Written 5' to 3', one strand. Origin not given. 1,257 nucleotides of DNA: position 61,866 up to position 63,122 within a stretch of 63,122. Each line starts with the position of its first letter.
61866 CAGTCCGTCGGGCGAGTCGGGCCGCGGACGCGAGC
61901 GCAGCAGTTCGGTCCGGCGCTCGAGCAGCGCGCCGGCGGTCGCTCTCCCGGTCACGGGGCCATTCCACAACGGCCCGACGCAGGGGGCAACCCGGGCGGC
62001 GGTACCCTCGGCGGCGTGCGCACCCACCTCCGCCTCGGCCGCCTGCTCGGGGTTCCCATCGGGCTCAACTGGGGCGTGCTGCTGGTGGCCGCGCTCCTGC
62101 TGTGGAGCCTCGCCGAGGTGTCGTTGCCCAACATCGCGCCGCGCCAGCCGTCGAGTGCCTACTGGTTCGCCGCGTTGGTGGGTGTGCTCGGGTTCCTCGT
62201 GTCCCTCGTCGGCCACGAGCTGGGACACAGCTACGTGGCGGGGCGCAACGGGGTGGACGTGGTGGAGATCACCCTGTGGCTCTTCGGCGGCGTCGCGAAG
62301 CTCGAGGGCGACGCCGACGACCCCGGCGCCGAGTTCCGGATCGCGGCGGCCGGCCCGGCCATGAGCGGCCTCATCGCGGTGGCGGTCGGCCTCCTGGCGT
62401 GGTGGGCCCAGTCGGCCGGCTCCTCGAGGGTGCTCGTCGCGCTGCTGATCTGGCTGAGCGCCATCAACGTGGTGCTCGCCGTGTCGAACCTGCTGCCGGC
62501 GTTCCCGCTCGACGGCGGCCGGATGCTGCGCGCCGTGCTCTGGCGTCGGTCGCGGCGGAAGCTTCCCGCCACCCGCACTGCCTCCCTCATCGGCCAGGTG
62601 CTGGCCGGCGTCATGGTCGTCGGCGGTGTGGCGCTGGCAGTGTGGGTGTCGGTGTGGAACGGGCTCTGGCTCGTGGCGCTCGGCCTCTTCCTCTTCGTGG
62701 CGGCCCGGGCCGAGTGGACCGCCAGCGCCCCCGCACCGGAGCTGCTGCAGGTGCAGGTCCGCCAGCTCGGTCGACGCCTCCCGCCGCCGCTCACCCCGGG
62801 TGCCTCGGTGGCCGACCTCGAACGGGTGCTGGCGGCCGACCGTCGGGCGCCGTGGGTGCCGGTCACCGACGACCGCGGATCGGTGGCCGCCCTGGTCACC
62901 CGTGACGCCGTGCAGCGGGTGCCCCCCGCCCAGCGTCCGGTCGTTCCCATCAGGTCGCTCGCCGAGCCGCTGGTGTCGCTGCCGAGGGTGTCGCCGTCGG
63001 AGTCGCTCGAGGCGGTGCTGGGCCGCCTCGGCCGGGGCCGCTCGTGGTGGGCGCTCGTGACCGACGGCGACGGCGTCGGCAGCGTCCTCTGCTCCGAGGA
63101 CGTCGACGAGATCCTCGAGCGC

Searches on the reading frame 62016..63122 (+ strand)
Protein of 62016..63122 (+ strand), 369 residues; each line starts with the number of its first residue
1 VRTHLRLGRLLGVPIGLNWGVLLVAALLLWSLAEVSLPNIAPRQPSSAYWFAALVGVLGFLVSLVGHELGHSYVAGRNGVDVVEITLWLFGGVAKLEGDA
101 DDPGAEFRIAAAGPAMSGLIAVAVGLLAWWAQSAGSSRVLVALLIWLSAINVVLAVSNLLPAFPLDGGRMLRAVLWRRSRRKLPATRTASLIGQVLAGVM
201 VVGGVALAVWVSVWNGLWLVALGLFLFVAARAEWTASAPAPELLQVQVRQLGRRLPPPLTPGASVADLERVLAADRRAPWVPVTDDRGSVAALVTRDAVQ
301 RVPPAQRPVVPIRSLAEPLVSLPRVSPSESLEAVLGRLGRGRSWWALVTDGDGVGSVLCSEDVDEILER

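Call 14: search_protein_families(library=pfam, proteins=[window:62016-63122:+])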
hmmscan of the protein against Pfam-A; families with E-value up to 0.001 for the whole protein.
window:62016-63122:+ (369 aa): 1 family
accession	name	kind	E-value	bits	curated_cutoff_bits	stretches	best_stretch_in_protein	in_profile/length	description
PF02163.28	Peptidase_M50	-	3.2e-24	85.9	27.2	2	57-128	3-100/221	Peptidase family M50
